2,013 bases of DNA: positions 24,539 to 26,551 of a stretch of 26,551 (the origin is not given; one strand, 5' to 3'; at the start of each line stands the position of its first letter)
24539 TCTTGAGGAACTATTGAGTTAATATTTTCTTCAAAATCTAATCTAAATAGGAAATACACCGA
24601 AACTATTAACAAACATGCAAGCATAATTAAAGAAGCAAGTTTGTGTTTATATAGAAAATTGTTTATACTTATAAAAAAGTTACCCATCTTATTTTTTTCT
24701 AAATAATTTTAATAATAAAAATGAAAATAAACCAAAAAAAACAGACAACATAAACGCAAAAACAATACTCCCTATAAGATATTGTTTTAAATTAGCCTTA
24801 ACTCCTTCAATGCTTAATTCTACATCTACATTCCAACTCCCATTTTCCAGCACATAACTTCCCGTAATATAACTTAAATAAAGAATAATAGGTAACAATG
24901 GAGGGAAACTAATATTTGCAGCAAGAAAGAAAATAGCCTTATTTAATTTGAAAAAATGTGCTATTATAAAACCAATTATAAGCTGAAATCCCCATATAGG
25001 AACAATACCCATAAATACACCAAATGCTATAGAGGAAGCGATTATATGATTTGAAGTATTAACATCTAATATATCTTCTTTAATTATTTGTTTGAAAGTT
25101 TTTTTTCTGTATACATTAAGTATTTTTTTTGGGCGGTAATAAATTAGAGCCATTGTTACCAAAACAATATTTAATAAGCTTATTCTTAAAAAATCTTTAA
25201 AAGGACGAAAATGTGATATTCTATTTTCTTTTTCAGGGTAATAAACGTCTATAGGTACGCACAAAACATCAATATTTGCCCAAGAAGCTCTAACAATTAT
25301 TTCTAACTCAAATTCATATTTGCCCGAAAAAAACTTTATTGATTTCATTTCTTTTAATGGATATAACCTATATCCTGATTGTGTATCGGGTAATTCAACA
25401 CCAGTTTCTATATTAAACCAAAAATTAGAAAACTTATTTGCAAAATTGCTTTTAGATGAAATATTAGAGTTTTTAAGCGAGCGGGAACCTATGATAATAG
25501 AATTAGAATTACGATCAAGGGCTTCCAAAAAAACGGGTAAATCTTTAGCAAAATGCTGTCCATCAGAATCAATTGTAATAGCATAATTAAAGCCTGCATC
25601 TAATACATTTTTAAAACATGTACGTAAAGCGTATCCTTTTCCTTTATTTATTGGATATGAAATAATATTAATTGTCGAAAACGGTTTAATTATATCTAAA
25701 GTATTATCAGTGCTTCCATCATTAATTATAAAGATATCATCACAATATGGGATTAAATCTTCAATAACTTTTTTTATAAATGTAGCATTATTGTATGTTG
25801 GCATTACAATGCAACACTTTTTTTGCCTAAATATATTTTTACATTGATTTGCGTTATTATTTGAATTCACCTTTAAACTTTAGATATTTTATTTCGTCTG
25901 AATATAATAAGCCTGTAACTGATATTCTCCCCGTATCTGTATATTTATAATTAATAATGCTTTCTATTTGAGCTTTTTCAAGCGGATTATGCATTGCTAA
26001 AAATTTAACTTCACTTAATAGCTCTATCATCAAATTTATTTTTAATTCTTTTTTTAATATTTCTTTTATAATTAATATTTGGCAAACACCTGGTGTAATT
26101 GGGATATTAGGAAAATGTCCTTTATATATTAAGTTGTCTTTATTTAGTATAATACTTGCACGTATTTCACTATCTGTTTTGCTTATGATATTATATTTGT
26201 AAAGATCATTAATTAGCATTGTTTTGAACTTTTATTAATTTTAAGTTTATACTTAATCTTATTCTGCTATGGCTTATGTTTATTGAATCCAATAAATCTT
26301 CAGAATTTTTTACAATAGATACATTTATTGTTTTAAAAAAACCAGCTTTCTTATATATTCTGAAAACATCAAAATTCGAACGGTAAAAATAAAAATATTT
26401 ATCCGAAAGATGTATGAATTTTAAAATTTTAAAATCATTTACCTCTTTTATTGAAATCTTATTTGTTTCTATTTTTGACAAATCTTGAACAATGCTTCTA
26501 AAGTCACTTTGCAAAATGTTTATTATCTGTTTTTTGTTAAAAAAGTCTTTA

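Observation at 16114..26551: Leftward operon of seven or more genes resembling an aryl-polyene/flexirubin-type lipid-anchoring and export module, in an unusual fused form and without the polyketide core in view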

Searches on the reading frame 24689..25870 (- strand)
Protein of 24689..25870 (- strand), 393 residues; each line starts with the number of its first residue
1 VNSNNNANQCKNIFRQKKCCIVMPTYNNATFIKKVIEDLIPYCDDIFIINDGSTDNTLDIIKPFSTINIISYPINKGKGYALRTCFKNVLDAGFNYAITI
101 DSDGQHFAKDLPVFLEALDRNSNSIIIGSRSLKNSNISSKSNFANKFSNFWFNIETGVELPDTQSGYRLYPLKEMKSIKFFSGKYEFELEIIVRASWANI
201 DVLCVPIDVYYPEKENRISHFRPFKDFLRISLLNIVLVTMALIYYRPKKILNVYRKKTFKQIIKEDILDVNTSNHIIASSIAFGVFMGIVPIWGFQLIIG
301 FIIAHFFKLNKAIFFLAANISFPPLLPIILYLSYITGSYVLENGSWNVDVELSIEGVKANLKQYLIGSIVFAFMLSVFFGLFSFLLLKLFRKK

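Call 5: search_protein_families(library=pfam, proteins=[window:24689-25870:-], max_evalue=0.01)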
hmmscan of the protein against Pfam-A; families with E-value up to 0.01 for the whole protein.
window:24689-25870:- (393 aa): 2 families
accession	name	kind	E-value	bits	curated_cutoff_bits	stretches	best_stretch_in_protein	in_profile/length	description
PF00535.33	Glycos_transf_2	-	7.8e-22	78.4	23.3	1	20-142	1-127/168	Glycosyl transferase family 2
PF09835.14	DUF2062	-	2.6e-17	63.6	27.4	1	265-393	9-144/147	Uncharacterized protein conserved in bacteria (DUF2062)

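Call 6: search_protein_families(library=ncbifam, proteins=[window:24689-25870:-], max_evalue=0.01)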
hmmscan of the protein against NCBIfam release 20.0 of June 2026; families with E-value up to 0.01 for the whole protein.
window:24689-25870:- (393 aa): 15 families
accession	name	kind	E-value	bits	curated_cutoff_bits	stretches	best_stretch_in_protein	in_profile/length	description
TIGR04182.1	glyco_TIGR04182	equivalog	1.1e-24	87.4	325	1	19-232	2-212/293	S-layer glycoprotein N-glycosyltransferase AglJ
NF058614.1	PPMAGASynPpgS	equivalog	2.5e-19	69.6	370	1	20-141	3-124/226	polyprenyl-phospho-N-acetylgalactosaminyl synthase PpgS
NF047382.1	T4SS_eff_BspA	equivalog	1.7e-09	37.8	300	1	264-348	33-116/179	type IV secretion system effector BspA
NF041391.1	DPhHxTase_Halo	equivalog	1.1e-08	34.3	375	1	23-209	1-183/213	dolichyl-phosphate hexose transferase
NF047588.1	GlcsyltransPgfSStrep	equivalog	3.2e-08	33.1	500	1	19-179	3-168/308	glycosyltransferase PgfS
TIGR03937.1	PgaC_IcaA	equivalog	1.1e-07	31.2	422.3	1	8-104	36-136/407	poly-beta-1,6-N-acetyl-D-glucosamine synthase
TIGR03546.1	TIGR03546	subfamily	4.8e-05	23.3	79.45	1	268-392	10-137/154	TIGR03546 family protein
NF007482.0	PRK10073.1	equivalog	0.00017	20.7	423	1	17-65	6-57/334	glycosyltransferase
NF041875.1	EPS_EpsD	equivalog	0.00046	19.7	370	1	21-129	3-115/325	exopolysaccharide biosynthesis glycosyltransferase EpsD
NF007986.1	PRK10714.1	equivalog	0.00046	19.3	529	1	17-170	6-164/316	undecaprenyl-phosphate 4-deoxy-4-formamido-L-arabinose transferase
TIGR04283.1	glyco_like_mftF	equivalog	0.00053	19.6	182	1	21-75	3-59/221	TIGR04283 family arsenosugar biosynthesis glycosyltransferase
NF041865.1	EpsU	equivalog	0.00073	18.6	700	1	8-124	30-153/394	exopolysaccharide biosynthesis GT2 family glycosyltransferase EpsU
TIGR04195.1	S_glycosyl_SunS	equivalog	0.0012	17.8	350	1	19-73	61-114/421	SunS family peptide S-glycosyltransferase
NF047683.1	TeichurnBiosyTuaG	equivalog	0.0017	18.1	400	1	16-119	5-112/252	teichuronic acid biosynthesis protein TuaG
TIGR01556.1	rhamnosyltran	subfamily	0.0034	16.6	200.55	1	29-134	7-115/281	rhamnosyltransferase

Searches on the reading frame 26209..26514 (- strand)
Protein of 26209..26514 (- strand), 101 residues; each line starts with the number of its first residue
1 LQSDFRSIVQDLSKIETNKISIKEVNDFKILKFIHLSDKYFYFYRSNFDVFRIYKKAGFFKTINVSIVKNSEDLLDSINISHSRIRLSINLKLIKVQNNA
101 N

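Call 5: search_protein_families(library=pfam, proteins=[window:26209-26514:-], max_evalue=0.01)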
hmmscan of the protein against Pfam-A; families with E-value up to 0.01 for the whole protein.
window:26209-26514:- (101 aa): 0 families

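Call 6: search_protein_families(library=ncbifam, proteins=[window:26209-26514:-], max_evalue=0.01)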
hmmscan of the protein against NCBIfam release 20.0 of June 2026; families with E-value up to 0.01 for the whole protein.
window:26209-26514:- (101 aa): 1 family
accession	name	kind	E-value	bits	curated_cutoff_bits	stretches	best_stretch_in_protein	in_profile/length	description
NF053540.1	LolB2_flexi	equivalog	6.1e-05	22.8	60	1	2-94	114-203/203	flexirubin biosynthesis protein LolB2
